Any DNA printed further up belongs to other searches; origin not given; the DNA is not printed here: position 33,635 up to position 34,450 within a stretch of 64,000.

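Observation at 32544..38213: Redox-type ECF/anti-sigma pair heading a ketosynthase-cyclase-methyltransferase-reductase operon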

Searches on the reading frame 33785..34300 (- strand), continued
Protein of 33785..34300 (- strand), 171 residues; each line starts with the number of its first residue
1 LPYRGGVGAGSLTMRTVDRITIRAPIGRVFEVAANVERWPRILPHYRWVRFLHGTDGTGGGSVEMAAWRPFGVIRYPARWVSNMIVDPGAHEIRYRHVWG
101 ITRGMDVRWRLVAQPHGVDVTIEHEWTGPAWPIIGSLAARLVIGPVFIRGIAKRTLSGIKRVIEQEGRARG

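Call 62: predict_structure(alignment_id=A1)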
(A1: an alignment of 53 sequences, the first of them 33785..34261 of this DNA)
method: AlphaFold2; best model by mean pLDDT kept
length: 158 residues; sequences in the alignment: 53
mean_pLDDT: 91.3   pTM: 0.86
mean pLDDT of the five models: 91.3, 90.9, 90.7, 90.3, 89.7
residues with pLDDT >= 90: 117; 70-90: 24; 50-70: 17; < 50: 0
segments of 3 or more residues with pLDDT < 50: none
pLDDT, mean of each block of 10 residues (from residue 1): 96 98 97 96 79 91 94 97 95 98 98 82 67 81 98 95
secondary structure, 60 per line:
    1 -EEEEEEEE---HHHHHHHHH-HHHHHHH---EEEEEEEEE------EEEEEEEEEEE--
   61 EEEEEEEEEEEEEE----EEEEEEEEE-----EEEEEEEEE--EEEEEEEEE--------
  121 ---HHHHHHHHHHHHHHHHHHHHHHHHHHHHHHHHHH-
elements in order: E2-9 H13-21 H23-29 E33-41 E48-58 E61-74 E79-87 E93-101 E104-112 H124-157

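Call 65: fold_search(model_id=the predicted structure, library=pdb)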
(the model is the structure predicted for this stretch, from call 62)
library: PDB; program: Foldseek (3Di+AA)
matches with E <= 10: 1208; with E <= 0.001: 302
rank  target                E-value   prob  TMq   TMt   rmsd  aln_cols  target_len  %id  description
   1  2res                  8.0e-09  1.00  0.75  0.78   3.8       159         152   22  Tetracenomycin ARO/CYC mutant R69A (released 2008-04-22)
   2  3tvq                  1.1e-08  1.00  0.77  0.80   3.4       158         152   21  Crystal structure of TCM Aro/Cyc complexed with trans-dihidroquercetin (released 2012-04-04)
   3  3tfz_E                1.5e-08  1.00  0.82  0.79   2.9       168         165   23  Crystal structure of Zhui aromatase/cyclase from Streptomcyes sp. R1128 (released 2011-09-14)
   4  3tl1_A                1.5e-08  1.00  0.77  0.77   3.5       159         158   21  Crystal structure of the Streptomyces coelicolor WhiE ORFVI polyketide aromatase/cyclase (released 2012-04-04)
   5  3tvr                  1.6e-08  1.00  0.69  0.64   4.4       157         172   20  Crystal Structure of Streptomyces coelicolor Polyketide Aromatase/Cyclase whiE-ORFVI (released 2012-04-04)
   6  3tfz_F                2.1e-08  1.00  0.82  0.80   2.6       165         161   23  Crystal structure of Zhui aromatase/cyclase from Streptomcyes sp. R1128 (released 2011-09-14)
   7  2rer                  3.4e-08  1.00  0.76  0.77   3.4       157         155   22  Crystal structure of the aromatase/cyclase domain of TcmN from Streptomyces glaucescens (released 2008-04-22)
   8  2rez                  4.3e-08  1.00  0.75  0.76   3.5       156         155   24  Tetracenomycin ARO/CYC NaI Structure (released 2008-04-22)
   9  2d4r_C                6.0e-08  1.00  0.75  0.81   2.7       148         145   17  Crystal structure of TTHA0849 from Thermus thermophilus HB8 (released 2005-12-13)
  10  3tfz_B                9.4e-08  1.00  0.80  0.76   2.9       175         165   21  Crystal structure of Zhui aromatase/cyclase from Streptomcyes sp. R1128 (released 2011-09-14)
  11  3tfz_A                1.1e-07  1.00  0.79  0.75   2.8       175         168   21  Crystal structure of Zhui aromatase/cyclase from Streptomcyes sp. R1128 (released 2011-09-14)
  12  2kf2_MODEL_1_A        1.2e-07  1.00  0.68  0.65   5.0       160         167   22  Solution NMR structure of of Streptomyces coelicolor polyketide cyclase SCO5315. Northeast Structural Genomics (released 2009-05-19)
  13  3tfz_C                1.6e-07  1.00  0.83  0.80   2.9       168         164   22  Crystal structure of Zhui aromatase/cyclase from Streptomcyes sp. R1128 (released 2011-09-14)
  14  2d4r_A                3.4e-07  1.00  0.75  0.80   2.8       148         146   17  Crystal structure of TTHA0849 from Thermus thermophilus HB8 (released 2005-12-13)
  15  4m9b_A                4.7e-07  1.00  0.65  0.66   4.3       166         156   16  Crystal structure of Apo Ara h 8 (released 2013-11-27)
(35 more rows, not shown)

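Call 66: search_solved_structures(query=A1, max_evalue=0.01, show_alignments=3)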
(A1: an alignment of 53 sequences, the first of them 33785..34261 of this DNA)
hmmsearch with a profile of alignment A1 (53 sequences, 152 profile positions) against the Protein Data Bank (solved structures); distinct sequences matched with E-value up to 0.01: 14.
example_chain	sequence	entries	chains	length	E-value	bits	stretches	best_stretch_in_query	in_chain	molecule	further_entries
4xrw_A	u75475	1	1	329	5e-21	78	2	3-108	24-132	BexL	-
3tl1_A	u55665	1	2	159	7.4e-12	48.2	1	2-112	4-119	Polyketide cyclase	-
3tvr_A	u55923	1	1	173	9.5e-12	47.9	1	2-108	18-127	Polyketide cyclase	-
2kf2_A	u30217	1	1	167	1.1e-11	47.7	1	2-112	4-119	Putative polyketide cyclase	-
2rez_A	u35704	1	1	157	4.2e-09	39.3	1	2-109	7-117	Multifunctional cyclase-dehydratase-3-O-methyl transferase tcmN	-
2res_A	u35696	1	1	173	4.8e-09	39.1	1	2-109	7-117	Multifunctional cyclase-dehydratase-3-O-methyl transferase tcmN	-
3tvq_A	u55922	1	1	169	5.3e-09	39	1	2-109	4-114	Multifunctional cyclase-dehydratase-3-O-methyl transferase tcmN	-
2rer_A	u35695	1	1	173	5.7e-09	38.9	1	2-109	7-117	Multifunctional cyclase-dehydratase-3-O-methyl transferase tcmN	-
3tfz_A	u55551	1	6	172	7.5e-08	35.2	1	2-110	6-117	Cyclase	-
2d4r_A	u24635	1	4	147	4.5e-07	32.7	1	5-138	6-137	hypothetical protein TTHA0849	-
4xrt_A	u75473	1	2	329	6.6e-07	32.2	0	6-107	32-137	StfQ Aromatase/Cyclase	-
2kcz_A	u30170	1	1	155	0.00011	24.9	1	5-112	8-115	Uncharacterized protein DR_A0006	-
3ggn_A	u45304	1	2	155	0.00012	24.8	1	5-112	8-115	Uncharacterized protein DR_A0006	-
1t17_A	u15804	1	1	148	0.00063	22.5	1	12-121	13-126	conserved hypothetical protein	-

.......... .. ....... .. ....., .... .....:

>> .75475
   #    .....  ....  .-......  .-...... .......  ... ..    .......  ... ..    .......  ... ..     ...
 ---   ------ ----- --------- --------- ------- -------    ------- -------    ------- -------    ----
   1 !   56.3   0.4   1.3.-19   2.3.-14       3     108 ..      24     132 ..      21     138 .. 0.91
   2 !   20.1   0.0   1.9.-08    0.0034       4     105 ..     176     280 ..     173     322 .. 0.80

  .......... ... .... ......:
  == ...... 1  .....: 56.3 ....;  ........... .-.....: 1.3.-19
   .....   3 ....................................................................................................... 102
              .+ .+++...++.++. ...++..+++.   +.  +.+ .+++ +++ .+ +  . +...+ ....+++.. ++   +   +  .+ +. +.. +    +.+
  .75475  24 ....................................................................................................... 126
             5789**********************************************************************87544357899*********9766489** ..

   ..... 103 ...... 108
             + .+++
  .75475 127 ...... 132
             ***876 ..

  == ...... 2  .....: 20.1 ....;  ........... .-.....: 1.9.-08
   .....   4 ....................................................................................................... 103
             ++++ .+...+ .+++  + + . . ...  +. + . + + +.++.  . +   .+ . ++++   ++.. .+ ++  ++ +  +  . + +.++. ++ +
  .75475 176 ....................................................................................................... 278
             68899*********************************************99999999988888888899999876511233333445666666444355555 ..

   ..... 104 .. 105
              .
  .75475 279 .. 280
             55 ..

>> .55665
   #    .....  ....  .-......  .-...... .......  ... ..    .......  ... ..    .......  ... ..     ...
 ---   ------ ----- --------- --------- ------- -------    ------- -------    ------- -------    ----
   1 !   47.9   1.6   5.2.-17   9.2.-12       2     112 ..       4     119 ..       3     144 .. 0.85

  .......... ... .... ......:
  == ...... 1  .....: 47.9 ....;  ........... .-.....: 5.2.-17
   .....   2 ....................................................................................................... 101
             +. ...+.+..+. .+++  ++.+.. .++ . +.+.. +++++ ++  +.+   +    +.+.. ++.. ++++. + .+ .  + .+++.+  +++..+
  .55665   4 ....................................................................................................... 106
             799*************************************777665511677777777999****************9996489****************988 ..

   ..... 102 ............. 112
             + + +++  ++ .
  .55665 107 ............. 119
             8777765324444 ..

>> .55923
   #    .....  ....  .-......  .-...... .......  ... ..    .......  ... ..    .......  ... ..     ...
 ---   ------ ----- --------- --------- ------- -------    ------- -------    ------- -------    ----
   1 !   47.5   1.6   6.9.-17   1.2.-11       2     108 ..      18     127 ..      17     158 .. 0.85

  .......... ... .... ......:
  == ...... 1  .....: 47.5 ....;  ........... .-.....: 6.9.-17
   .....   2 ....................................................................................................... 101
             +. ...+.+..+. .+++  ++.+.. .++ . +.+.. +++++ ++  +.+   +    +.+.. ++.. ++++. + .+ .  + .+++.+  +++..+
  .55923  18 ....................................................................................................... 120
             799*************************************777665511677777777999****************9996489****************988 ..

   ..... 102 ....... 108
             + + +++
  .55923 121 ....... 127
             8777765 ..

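Call 76: list_cluster_members(proteins=[P0274, P0356, P0335, P0302, P0292, P0276, P0306, P0271, P0303, P0340])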
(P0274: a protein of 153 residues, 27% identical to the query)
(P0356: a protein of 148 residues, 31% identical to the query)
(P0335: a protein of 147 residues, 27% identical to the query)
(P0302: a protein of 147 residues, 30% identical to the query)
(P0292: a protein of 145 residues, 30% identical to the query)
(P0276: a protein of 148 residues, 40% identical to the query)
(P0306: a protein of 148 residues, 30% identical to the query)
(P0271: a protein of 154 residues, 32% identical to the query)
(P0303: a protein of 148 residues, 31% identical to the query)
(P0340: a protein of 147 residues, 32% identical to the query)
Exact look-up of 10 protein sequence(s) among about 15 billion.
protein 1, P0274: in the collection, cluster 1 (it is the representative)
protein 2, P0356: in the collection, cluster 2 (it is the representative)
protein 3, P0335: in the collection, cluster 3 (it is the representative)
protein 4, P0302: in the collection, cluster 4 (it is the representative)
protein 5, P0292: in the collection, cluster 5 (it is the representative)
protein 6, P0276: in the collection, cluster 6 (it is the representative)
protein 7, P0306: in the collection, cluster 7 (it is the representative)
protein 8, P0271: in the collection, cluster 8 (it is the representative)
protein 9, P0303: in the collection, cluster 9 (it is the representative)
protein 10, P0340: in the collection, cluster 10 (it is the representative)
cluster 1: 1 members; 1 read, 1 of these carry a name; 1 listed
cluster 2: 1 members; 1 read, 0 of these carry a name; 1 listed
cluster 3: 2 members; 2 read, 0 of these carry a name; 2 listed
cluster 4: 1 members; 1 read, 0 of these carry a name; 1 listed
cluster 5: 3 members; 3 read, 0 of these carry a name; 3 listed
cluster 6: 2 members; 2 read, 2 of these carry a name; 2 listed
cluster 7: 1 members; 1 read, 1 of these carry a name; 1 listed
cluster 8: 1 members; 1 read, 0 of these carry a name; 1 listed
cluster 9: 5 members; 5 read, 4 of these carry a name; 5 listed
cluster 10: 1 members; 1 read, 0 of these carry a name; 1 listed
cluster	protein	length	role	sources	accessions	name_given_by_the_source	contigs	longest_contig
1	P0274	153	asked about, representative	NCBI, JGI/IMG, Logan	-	ribosome-associated toxin RatA of RatAB toxin-antitoxin module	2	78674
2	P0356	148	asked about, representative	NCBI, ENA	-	-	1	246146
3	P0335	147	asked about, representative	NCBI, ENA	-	-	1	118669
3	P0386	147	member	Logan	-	-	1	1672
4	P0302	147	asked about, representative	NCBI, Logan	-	-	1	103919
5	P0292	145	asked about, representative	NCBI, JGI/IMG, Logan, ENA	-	-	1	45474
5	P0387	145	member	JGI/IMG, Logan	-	-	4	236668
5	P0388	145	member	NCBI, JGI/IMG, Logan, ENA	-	-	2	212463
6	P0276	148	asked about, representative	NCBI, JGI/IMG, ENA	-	ribosome-associated toxin RatA of RatAB toxin-antitoxin module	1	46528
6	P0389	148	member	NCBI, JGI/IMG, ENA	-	ribosome-associated toxin RatA of RatAB toxin-antitoxin module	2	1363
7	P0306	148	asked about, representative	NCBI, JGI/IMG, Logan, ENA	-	ribosome-associated toxin RatA of RatAB toxin-antitoxin module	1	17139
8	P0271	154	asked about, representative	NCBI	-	-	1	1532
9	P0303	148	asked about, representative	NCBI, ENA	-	-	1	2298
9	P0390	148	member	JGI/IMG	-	aromatase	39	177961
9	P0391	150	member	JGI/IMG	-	aromatase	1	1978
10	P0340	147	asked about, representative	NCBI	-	-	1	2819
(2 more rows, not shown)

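Call 77: find_related_loci(query=A5, collection=metagenome_contigs, flank=6000)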
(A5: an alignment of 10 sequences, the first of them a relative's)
Query A5 (148 aa) in metagenome_contigs; peptide patterns used: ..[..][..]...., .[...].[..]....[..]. (x = any residue, [..] = any of these).
600 stretches matched a pattern (row limit reached: there are more); 569 encode a relative of the query (tblastn E <= 1e-3); the best 80 are kept; 80 distinct loci.
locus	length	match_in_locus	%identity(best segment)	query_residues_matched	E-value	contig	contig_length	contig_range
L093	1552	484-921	90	3-148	1e-87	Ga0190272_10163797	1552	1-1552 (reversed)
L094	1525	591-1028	84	1-145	5e-82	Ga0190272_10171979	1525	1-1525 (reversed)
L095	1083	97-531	82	1-145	1e-79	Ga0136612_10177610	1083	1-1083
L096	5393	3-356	98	31-148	4e-73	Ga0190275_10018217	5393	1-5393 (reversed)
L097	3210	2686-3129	79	1-148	2e-73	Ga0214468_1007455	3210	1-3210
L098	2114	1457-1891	79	1-145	9e-73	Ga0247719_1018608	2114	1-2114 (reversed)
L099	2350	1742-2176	77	1-145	2e-69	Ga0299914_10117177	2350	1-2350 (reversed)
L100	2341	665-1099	77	1-145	1e-69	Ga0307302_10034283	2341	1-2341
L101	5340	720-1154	75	1-145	2e-68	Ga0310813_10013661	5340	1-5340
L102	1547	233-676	74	1-148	3e-71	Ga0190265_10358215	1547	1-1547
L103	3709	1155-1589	75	1-145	6e-68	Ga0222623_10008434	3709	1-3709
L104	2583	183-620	74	1-146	1e-68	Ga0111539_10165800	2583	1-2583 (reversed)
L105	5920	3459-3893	73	1-145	1e-67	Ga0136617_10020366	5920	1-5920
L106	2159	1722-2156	76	1-145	1e-68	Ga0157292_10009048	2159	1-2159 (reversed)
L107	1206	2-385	84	21-148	2e-71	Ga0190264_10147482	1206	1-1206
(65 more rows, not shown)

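Call 84: search_protein_families(library=pfam, proteins=[L082:3984-5417:+], max_evalue=1)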
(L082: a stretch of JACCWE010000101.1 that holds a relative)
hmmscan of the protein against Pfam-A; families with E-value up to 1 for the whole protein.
L082:3984-5417:+ (477 aa): 2 families
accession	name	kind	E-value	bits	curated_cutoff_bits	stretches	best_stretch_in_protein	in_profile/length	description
PF04055.27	Radical_SAM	-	5.6e-21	75.9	29.5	1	203-365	3-166/166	Radical SAM superfamily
PF02310.24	B12-binding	-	8.1e-14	51.9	32.1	1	21-140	12-120/121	B12 binding domain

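Call 85: find_homologous_proteins(query=L082:8001-8474:+, max_evalue=1e-20)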
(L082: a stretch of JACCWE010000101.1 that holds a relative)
Query L082:8001-8474:+ (158 aa): 6477 proteins with E <= 1e-20 among 6687 candidates; the best 120 are listed.
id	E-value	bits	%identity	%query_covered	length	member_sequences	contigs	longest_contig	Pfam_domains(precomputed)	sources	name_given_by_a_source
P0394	1.6e-101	355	100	100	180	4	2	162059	-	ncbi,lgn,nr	ncbi:MAG: hypothetical protein H0U66_10085 [Gemmatimonadaceae bacterium]|nr:hypothetical protein [Ge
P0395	3.3e-94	331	94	100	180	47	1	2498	PF03364.26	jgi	-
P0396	4.1e-94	331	93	100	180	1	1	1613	PF03364.26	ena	-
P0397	3.7e-93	328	92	100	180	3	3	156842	PF03364.26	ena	-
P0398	3.4e-92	325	91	100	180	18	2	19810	PF03364.26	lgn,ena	-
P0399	8.9e-92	323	91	100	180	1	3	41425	PF03364.26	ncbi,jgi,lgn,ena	-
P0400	1.5e-91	323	91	100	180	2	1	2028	PF03364.26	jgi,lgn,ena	-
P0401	3.1e-91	322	91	100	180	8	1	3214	PF03364.26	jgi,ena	-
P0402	5.2e-91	321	89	100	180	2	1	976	PF03364.26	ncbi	-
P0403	8.0e-91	320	89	100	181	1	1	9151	PF03364.26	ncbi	ncbi:MAG: SRPBCC family protein [Gemmatimonadaceae bacterium]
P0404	1.5e-90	319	89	100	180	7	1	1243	PF03364.26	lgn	-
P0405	2.0e-90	319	89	100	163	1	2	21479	PF03364.26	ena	-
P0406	1.7e-89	316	89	100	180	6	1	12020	PF03364.26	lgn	-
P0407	5.5e-88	311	87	100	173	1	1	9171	PF03364.26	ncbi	ncbi:MAG: SRPBCC family protein [Gemmatimonadota bacterium]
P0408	6.6e-88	311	87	100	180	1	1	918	PF03364.26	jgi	jgi:ribosome-associated toxin RatA of RatAB toxin-antitoxin module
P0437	9.9e-79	281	83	94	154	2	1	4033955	PF03364.26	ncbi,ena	-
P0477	2.7e-67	244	73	95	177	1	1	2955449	PF03364.26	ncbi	-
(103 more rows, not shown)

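Call 86: find_encoding_contigs(protein=P0437, flank=10000, max_places=2)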
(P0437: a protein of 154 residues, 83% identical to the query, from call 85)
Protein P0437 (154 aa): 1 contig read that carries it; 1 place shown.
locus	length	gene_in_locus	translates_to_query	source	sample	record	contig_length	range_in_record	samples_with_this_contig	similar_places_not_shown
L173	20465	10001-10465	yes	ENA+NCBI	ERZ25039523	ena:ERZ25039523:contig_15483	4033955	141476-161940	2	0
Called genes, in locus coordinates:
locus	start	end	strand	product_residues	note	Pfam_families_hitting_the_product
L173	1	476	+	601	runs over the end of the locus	PF00664:ABC_membrane, PF00005:ABC_tran, PF02463:SMC_N (faint)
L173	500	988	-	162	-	-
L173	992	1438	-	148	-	-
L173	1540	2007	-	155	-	-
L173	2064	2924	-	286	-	-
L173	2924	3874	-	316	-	PF00557:Peptidase_M24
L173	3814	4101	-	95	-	-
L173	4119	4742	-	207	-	-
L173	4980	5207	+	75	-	PF13490:zf-HC2 (weak)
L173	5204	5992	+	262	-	PF01940:DUF92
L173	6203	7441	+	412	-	PF02310:B12-binding (faint), PF04055:Radical_SAM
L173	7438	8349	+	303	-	PF00070:Pyr_redox (faint), PF00890:FAD_binding_2 (faint), PF01134:GIDA (weak), PF01266:DAO, PF01494:FAD_binding_3, PF04820:Trp_halogenase (faint), PF07992:Pyr_redox_2 (faint), PF13450:NAD_binding_8 (weak), +1 more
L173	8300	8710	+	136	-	-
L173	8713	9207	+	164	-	PF01613:Flavin_Reduct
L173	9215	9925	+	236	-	PF13847:Methyltransf_31 (weak), PF08241:Methyltransf_11, PF08242:Methyltransf_12 (weak), PF13649:Methyltransf_25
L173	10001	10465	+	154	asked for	PF03364:Polyketide_cyc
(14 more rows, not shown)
